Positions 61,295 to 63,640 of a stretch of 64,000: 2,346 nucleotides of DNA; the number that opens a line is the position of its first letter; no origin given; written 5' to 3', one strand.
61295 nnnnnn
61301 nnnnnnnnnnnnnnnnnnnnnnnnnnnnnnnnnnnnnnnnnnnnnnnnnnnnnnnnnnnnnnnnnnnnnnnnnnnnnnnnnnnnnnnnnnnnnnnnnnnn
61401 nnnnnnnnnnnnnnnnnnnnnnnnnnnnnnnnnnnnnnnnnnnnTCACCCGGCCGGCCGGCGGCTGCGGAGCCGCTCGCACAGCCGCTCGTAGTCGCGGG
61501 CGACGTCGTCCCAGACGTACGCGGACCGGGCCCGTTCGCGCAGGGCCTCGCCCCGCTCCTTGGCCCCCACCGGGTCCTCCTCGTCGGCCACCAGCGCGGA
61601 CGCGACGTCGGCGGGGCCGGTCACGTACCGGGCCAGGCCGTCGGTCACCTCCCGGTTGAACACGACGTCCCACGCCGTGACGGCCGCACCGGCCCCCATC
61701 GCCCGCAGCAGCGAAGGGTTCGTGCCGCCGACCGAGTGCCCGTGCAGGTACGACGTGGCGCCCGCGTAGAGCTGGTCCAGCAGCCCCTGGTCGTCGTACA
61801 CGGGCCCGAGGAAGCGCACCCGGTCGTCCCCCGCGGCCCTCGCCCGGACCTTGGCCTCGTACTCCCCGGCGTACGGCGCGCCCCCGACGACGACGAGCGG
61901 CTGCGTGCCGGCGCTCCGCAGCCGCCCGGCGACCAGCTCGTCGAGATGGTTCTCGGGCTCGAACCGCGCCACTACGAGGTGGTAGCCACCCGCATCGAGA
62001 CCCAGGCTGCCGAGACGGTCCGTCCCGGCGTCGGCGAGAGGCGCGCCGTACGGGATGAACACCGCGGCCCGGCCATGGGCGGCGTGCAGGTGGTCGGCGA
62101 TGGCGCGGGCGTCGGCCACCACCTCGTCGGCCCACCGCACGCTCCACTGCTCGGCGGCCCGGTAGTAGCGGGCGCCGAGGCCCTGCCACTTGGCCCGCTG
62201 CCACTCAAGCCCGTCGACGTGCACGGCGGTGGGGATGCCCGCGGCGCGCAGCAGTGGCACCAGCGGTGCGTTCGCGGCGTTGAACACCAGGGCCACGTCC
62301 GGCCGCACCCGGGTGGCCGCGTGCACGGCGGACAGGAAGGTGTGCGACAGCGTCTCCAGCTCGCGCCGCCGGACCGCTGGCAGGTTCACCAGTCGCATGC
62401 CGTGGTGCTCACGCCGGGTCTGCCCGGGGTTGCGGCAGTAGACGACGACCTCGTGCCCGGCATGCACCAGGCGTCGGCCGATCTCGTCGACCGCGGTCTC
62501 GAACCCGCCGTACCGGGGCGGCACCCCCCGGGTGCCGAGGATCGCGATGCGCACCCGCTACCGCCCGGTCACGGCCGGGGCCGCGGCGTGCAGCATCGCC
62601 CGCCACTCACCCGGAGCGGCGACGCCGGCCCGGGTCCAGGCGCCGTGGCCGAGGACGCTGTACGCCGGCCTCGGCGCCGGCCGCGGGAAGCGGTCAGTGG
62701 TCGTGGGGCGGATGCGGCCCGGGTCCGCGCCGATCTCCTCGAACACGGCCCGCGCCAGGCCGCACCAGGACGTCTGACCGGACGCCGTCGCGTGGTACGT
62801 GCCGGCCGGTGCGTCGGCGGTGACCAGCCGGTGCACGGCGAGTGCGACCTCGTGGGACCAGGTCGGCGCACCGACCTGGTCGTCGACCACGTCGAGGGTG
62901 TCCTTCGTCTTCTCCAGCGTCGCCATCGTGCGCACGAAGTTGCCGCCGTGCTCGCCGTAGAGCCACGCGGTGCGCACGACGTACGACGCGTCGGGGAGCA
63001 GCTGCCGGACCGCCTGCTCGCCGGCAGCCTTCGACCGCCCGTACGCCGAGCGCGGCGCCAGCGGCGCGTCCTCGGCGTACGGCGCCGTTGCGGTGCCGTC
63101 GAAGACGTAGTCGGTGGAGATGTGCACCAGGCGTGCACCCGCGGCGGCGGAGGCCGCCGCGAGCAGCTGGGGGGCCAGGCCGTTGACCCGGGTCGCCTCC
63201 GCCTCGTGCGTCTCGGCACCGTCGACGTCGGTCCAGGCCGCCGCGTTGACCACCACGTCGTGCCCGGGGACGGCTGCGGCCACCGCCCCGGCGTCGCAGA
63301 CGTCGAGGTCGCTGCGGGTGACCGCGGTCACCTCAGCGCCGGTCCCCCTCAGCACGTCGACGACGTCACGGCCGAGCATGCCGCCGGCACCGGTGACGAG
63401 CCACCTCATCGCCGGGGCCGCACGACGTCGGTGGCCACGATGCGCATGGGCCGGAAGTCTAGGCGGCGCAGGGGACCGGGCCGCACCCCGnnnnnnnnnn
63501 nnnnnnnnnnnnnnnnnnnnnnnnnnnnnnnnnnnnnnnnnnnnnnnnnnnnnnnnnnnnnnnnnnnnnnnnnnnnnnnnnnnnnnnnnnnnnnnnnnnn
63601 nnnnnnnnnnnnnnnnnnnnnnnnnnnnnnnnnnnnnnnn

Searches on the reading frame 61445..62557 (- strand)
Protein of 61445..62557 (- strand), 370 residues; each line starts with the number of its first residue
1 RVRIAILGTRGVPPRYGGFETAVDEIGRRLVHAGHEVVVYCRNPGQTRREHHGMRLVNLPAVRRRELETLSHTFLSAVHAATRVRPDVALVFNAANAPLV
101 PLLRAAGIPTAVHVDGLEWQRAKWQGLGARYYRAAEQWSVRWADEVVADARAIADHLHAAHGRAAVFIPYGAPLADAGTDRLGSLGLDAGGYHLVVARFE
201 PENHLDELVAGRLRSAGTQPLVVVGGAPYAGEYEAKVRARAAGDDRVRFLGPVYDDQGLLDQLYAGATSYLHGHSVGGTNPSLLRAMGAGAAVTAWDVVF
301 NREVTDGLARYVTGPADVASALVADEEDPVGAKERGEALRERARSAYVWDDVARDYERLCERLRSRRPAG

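Call 29: search_protein_families(library=pfam, proteins=[window:61445-62557:-], max_evalue=0.0001)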
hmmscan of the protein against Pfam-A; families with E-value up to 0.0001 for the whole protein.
window:61445-62557:- (370 aa): 4 families
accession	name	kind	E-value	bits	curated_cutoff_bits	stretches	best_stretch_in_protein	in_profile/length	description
PF13579.12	Glyco_trans_4_4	-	3.5e-17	63.6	29.7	1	17-171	1-158/158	Glycosyl transferase 4-like domain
PF09314.17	DUF1972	-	5.7e-15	55.8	25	1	112-172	124-185/186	Domain of unknown function (DUF1972)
PF13439.12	Glyco_transf_4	-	7.6e-14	52.5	28.5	1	16-169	1-163/170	Glycosyltransferase Family 4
PF13692.12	Glyco_trans_1_4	-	1.5e-08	35.4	27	1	212-322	26-132/142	Glycosyl transferases group 1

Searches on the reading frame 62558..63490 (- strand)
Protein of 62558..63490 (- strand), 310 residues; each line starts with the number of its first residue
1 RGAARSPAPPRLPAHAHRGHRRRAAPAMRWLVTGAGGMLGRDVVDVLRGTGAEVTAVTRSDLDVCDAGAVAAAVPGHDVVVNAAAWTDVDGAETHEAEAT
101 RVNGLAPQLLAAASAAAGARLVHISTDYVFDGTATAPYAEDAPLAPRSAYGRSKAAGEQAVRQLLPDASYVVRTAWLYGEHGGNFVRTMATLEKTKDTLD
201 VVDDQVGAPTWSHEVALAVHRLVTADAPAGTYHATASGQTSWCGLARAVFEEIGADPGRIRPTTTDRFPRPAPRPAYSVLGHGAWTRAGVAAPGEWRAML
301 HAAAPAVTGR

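Call 29: search_protein_families(library=pfam, proteins=[window:62558-63490:-], max_evalue=0.0001)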
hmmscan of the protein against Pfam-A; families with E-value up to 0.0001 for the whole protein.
window:62558-63490:- (310 aa): 5 families
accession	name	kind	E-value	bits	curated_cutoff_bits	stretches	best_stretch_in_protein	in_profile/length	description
PF04321.23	RmlD_sub_bind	-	4e-93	312.1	27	1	28-303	1-281/287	RmlD substrate binding domain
PF01370.27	Epimerase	-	1.2e-23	84.2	20.9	1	30-188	1-184/240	NAD dependent epimerase/dehydratase family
PF16363.11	GDP_Man_Dehyd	-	3.9e-12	46.7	27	1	61-164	58-167/332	GDP-mannose 4,6 dehydratase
PF01073.25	3Beta_HSD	-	1.4e-08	34.6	22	1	61-218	51-224/280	3-beta hydroxysteroid dehydrogenase/isomerase family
PF13460.12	NAD_binding_10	-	1.6e-06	28.5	27.2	0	56-190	40-159/184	NAD(P)H-binding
